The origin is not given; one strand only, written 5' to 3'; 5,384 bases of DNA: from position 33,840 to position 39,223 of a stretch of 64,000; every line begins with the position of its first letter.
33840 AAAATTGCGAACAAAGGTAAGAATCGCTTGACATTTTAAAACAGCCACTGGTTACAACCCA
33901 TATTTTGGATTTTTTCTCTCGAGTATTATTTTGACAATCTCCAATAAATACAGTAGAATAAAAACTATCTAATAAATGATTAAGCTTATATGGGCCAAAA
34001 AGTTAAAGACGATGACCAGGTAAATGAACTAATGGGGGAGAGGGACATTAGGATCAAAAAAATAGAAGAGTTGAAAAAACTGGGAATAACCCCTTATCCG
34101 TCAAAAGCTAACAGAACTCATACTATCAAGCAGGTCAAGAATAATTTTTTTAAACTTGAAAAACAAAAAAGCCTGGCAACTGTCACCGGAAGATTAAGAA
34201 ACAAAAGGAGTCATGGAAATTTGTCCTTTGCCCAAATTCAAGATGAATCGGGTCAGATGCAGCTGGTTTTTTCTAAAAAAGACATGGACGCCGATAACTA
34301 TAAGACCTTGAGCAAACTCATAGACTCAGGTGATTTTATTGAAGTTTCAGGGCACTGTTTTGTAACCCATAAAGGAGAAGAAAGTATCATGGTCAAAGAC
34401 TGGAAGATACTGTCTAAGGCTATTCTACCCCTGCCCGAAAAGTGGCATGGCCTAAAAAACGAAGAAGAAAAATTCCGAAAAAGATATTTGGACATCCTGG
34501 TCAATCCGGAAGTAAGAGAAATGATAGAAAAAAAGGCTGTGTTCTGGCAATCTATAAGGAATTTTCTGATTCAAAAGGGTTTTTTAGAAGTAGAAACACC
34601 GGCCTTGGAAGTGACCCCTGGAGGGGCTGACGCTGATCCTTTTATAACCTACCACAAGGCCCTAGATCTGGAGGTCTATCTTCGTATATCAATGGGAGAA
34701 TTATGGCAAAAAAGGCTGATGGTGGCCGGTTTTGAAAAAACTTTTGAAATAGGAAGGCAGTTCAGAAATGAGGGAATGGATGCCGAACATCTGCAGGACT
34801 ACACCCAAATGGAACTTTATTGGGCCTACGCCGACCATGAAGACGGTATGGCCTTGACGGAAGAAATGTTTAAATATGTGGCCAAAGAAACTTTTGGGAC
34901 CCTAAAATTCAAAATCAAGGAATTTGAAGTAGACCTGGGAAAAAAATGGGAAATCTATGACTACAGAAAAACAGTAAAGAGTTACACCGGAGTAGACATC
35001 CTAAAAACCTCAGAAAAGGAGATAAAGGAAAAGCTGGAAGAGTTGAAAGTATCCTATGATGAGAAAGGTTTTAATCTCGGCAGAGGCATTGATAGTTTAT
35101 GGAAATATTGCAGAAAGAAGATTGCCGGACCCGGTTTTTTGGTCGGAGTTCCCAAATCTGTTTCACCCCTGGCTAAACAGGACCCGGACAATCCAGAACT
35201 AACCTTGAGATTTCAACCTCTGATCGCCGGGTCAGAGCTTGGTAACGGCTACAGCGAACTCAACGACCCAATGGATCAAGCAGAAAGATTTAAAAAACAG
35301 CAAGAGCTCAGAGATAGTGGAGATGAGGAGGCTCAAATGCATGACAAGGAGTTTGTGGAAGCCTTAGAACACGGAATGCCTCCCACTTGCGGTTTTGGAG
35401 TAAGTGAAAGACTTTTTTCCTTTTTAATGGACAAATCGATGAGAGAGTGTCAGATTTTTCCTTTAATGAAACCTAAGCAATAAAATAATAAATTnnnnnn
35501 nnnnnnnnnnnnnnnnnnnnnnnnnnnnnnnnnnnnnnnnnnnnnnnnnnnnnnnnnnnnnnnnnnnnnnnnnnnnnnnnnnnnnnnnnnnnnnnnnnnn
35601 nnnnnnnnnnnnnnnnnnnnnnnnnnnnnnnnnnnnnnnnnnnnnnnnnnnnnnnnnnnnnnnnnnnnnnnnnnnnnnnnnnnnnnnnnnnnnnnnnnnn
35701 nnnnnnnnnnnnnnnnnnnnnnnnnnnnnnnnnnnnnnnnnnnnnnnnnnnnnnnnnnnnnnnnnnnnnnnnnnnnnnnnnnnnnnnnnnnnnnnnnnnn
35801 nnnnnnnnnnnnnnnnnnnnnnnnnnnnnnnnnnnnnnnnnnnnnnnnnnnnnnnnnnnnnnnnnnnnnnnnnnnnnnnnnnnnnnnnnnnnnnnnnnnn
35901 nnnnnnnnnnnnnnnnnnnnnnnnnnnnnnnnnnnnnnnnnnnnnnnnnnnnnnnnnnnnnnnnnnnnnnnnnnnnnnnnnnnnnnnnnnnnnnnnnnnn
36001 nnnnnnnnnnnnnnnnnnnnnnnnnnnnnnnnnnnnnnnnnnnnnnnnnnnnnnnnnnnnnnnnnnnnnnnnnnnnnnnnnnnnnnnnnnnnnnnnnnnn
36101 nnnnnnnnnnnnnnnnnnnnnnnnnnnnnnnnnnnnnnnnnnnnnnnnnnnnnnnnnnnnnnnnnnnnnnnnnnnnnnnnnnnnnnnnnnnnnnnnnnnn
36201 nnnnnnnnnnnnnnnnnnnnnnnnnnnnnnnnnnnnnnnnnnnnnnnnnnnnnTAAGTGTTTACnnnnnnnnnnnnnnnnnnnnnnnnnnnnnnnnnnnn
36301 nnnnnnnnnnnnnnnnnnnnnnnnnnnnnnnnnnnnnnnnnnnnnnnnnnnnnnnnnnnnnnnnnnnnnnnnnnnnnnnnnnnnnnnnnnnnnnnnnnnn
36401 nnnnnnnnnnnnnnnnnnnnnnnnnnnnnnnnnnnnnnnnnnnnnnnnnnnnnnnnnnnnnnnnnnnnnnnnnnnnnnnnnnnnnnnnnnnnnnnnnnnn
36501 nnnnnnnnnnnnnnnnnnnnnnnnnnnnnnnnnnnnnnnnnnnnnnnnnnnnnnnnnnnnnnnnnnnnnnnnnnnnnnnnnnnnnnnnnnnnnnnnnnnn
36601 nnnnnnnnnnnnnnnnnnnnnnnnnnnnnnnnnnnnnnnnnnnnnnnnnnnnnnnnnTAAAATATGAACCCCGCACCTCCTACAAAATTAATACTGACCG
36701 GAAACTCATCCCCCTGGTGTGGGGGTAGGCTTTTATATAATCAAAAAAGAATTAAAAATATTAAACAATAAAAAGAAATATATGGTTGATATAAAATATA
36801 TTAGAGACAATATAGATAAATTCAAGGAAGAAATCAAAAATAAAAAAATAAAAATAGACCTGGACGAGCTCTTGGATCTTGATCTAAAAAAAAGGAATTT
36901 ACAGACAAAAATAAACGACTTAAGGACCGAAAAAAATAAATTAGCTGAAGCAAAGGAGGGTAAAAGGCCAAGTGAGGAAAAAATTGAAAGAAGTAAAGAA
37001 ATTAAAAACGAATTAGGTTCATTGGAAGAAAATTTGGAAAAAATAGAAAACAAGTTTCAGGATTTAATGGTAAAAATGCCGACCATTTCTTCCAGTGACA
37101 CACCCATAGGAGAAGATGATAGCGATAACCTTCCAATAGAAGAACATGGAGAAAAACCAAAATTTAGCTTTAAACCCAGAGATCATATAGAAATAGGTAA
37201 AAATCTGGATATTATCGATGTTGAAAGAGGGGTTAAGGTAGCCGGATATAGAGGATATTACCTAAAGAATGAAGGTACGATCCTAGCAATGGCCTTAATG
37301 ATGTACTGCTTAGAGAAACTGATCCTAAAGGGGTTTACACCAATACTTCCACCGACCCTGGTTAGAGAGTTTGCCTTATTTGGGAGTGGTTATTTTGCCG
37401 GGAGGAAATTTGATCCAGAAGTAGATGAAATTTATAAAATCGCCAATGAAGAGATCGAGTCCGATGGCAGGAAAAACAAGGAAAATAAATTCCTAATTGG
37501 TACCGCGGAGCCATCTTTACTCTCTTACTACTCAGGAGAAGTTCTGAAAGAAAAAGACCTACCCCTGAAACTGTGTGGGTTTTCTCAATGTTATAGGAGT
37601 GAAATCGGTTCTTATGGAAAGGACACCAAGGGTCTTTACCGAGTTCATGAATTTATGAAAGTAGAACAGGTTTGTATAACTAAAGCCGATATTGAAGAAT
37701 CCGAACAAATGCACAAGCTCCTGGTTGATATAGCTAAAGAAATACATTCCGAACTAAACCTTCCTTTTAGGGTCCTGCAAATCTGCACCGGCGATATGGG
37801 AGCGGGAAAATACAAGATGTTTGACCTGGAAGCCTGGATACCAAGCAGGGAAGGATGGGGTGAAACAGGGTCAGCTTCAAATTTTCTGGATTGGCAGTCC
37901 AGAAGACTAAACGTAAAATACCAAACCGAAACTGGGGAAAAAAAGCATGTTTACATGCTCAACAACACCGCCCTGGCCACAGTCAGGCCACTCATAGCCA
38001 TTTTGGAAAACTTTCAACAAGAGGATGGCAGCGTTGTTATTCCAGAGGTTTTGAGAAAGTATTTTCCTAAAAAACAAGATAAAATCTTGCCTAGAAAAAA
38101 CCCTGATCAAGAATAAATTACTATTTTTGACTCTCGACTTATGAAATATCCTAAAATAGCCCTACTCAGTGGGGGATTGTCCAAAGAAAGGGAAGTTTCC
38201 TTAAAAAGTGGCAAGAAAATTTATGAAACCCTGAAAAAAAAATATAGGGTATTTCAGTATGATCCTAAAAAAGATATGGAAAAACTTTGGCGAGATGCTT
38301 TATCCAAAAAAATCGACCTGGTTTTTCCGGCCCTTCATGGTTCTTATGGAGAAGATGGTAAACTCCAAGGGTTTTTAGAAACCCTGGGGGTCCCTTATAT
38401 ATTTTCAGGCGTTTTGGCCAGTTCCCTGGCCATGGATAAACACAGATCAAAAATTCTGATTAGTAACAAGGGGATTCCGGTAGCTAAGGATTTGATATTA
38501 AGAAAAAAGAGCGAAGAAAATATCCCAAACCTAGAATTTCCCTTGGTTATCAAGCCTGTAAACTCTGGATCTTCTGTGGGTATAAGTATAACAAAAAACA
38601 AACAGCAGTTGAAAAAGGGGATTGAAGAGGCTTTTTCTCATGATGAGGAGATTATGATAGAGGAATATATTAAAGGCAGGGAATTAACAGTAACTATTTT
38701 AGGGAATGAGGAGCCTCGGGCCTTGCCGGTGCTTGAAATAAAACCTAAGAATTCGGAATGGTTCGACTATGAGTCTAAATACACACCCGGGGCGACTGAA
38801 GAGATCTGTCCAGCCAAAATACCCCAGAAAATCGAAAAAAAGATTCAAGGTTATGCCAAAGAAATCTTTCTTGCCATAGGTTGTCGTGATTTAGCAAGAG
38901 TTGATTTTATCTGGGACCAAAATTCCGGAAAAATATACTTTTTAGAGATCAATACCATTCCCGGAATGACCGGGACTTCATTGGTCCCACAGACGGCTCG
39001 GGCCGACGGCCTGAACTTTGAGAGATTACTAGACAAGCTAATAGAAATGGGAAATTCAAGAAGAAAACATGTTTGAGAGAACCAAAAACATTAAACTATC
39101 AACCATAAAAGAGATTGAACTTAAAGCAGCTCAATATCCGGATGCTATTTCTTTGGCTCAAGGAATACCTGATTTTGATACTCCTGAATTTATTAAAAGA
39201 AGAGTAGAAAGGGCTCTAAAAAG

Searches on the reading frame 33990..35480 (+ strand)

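Call 73: search_protein_families(library=ncbifam, proteins=[window:33990-35480:+], max_evalue=1e-10)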
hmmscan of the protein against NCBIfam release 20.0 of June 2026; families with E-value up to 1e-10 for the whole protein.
window:33990-35480:+ (497 aa): 14 families
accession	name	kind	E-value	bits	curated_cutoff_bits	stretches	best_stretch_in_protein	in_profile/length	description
NF001756.1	PRK00484.1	subfamily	1.3e-159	532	468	1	19-496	5-488/488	lysine--tRNA ligase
TIGR00499.1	lysS_bact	equivalog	5.1e-146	487.2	427.6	1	17-496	5-495/496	lysine--tRNA ligase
NF002821.0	PRK02983.1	equivalog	7e-129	431.6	742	1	10-496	614-1101/1102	bifunctional lysylphosphatidylglycerol synthetase/lysine--tRNA ligase LysX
NF009101.0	PRK12445.1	subfamily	1.7e-111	373.2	1026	1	10-496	11-504/505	lysine--tRNA ligase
TIGR00462.1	genX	equivalog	8.9e-46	156.7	286.9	1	180-482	2-295/304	EF-P lysine aminoacylase EpmA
NF003483.0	PRK05159.1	equivalog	4.9e-39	134.4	353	1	57-491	14-430/438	aspartate--tRNA(Asn) ligase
NF006828.0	PRK09350.1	equivalog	1.1e-38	133.3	264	1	178-487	15-317/325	elongation factor P--(R)-beta-lysine ligase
TIGR00458.1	aspS_nondisc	equivalog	3.3e-36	125.2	368.4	1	57-491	9-420/428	aspartate--tRNA(Asn) ligase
NF001750.0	PRK00476.1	equivalog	4.8e-36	124.2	443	1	42-304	5-268/590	aspartate--tRNA ligase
TIGR00459.1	aspS_bact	equivalog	8.9e-34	116.8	373.85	1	42-332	3-281/586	aspartate--tRNA ligase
NF009460.0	PRK12820.1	equivalog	4e-22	78.1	1379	1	64-294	39-287/723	bifunctional aspartyl-tRNA synthetase/aspartyl/glutamyl-tRNA amidotransferase subunit C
NF003037.0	PRK03932.1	equivalog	3.8e-20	72.3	414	1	55-492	11-444/451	asparagine--tRNA ligase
TIGR00457.1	asnS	equivalog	1.2e-18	67.2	342.6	1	57-492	13-448/455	asparagine--tRNA ligase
NF005052.0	PRK06462.1-1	equivalog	2.2e-14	53.3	368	1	159-491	29-344/353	asparagine synthetase A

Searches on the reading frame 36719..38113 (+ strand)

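Call 73: search_protein_families(library=ncbifam, proteins=[window:36719-38113:+], max_evalue=1e-10)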
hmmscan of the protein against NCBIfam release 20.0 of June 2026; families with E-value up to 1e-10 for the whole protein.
window:36719-38113:+ (465 aa): 1 family
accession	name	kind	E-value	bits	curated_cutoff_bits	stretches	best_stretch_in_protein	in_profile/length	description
TIGR00414.1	serS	equivalog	5.3e-131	437.5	301.65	1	22-448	1-417/418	serine--tRNA ligase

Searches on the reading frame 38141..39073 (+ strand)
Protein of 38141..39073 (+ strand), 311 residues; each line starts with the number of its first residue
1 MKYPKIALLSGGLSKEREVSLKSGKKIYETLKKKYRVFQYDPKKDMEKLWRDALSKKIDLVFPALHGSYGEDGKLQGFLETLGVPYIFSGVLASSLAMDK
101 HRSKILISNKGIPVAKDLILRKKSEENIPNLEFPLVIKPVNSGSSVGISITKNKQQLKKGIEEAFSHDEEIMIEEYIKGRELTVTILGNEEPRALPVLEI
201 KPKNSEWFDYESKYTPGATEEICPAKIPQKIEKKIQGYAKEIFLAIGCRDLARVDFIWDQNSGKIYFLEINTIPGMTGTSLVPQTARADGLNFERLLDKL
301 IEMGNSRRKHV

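Call 86: search_protein_families(library=pfam, proteins=[window:38141-39073:+], max_evalue=0.00001)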
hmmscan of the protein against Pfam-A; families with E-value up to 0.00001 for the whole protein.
window:38141-39073:+ (311 aa): 7 families
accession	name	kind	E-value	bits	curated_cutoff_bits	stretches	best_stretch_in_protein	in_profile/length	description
PF07478.18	Dala_Dala_lig_C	-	1.3e-60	204.9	24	1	107-302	2-204/204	D-ala D-ala ligase C-terminus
PF01820.27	Dala_Dala_lig_N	-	4.8e-22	79.2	34.6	2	45-87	77-119/121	D-ala D-ala ligase N-terminus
PF02655.19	ATP-grasp_3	-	2.4e-11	44.4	23.2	1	99-272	3-155/160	ATP-grasp domain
PF08443.16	RimK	-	4.5e-09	36.6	21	1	97-279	1-172/188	RimK-like ATP-grasp domain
PF13535.11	ATP-grasp_4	-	5.8e-09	36.2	27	1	132-273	2-151/160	ATP-grasp domain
PF02786.22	CPSase_L_D2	-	9.6e-09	35.5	19.8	1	99-272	1-178/211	Carbamoyl-phosphate synthase L chain, ATP binding domain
PF02222.28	ATP-grasp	-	8.6e-07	29.2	27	1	108-271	4-160/179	ATP-grasp domain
